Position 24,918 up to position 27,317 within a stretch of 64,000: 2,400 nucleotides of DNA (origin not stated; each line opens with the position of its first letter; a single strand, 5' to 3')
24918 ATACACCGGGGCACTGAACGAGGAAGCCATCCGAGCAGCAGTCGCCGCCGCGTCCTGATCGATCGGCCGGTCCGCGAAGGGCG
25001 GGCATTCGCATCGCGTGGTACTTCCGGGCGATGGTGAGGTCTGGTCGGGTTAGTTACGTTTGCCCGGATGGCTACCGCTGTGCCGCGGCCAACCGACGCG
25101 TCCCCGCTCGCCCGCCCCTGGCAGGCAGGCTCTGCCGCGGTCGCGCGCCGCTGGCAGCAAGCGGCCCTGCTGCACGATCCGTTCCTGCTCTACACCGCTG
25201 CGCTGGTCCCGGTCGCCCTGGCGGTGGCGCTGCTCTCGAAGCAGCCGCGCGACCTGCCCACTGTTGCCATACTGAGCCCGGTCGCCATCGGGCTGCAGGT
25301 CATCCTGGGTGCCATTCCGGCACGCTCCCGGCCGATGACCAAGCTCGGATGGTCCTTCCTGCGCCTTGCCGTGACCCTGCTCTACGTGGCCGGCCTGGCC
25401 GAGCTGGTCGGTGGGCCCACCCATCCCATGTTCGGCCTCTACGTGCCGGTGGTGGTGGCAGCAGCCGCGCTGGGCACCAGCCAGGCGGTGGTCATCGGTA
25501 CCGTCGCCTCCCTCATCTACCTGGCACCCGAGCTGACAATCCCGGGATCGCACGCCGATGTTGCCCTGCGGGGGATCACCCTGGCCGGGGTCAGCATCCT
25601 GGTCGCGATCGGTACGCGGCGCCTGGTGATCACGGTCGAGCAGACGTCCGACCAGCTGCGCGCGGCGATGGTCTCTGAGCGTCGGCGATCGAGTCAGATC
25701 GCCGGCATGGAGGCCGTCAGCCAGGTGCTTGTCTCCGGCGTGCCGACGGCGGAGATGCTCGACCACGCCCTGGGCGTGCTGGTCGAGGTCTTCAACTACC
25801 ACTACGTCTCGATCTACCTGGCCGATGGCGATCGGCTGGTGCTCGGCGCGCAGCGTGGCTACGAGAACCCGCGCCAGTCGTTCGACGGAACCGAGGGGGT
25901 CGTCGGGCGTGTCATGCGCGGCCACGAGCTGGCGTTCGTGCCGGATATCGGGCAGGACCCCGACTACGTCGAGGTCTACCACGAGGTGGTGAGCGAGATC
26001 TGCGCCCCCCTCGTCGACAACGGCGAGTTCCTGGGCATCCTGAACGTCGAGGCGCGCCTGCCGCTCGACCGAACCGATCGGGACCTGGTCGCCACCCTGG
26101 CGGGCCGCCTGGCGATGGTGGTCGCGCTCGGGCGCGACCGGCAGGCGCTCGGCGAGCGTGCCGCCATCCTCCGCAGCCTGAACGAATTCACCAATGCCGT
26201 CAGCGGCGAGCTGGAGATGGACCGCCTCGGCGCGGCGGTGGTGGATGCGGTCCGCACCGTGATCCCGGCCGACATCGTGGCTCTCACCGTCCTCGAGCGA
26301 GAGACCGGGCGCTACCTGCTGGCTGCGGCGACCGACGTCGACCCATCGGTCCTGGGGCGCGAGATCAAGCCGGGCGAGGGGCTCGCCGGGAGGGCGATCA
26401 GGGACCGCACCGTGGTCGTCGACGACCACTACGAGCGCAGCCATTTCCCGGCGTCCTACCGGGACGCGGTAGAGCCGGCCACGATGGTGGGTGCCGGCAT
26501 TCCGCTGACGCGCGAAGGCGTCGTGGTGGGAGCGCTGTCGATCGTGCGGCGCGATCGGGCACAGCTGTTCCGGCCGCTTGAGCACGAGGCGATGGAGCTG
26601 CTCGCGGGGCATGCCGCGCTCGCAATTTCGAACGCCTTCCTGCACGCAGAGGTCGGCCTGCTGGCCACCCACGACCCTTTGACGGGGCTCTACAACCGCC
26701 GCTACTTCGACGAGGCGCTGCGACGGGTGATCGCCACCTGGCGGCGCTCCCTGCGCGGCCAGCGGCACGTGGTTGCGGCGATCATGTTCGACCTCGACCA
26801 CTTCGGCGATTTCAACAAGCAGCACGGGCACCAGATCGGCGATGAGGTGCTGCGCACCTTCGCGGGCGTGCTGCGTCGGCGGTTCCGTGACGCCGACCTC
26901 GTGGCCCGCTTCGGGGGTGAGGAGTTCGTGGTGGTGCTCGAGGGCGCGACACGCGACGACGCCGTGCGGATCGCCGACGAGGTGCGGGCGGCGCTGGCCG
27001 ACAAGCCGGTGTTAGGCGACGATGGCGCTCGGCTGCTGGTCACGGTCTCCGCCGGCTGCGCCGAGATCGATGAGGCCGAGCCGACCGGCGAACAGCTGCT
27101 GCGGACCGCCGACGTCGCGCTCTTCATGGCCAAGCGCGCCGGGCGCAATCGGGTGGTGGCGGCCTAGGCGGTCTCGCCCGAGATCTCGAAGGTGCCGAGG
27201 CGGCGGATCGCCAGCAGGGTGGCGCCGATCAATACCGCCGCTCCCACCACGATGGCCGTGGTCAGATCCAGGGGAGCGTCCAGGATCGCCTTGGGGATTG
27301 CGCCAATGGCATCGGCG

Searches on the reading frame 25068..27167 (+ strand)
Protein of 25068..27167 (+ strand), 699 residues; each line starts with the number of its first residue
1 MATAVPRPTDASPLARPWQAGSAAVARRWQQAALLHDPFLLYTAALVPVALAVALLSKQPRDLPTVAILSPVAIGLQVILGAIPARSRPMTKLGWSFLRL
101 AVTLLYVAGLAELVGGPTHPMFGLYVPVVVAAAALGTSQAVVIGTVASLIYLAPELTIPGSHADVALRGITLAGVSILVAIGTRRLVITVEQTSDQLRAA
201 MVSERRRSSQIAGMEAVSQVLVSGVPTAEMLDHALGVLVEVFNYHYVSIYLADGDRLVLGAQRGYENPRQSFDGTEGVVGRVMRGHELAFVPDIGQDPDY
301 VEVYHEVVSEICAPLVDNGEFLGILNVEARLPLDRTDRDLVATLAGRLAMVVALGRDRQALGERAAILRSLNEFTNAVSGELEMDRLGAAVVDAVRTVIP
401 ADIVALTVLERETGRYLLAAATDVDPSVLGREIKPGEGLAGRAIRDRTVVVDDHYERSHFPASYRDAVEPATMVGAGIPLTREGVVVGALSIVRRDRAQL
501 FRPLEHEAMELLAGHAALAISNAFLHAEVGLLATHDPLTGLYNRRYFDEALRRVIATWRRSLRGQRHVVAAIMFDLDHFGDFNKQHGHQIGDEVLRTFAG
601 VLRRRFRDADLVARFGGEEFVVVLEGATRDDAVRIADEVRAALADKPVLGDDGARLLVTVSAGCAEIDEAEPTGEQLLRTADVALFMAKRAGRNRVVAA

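Call 71: search_protein_families(library=pfam, proteins=[window:25068-27167:+], max_evalue=0.00001)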
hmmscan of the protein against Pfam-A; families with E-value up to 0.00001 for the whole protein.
window:25068-27167:+ (699 aa): 4 families
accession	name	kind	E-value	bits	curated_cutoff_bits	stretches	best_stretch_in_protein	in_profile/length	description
PF00990.26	GGDEF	-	2.4e-39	135.1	23.8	1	533-695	1-161/161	Diguanylate cyclase, GGDEF domain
PF13185.12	GAF_2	-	5.8e-27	95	28.6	2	382-520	2-135/136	GAF domain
PF01590.32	GAF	-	5.8e-24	85.5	22.4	2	229-351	4-132/133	GAF domain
PF13492.12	GAF_3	-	5.1e-14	53.2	27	1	228-351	3-126/129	GAF domain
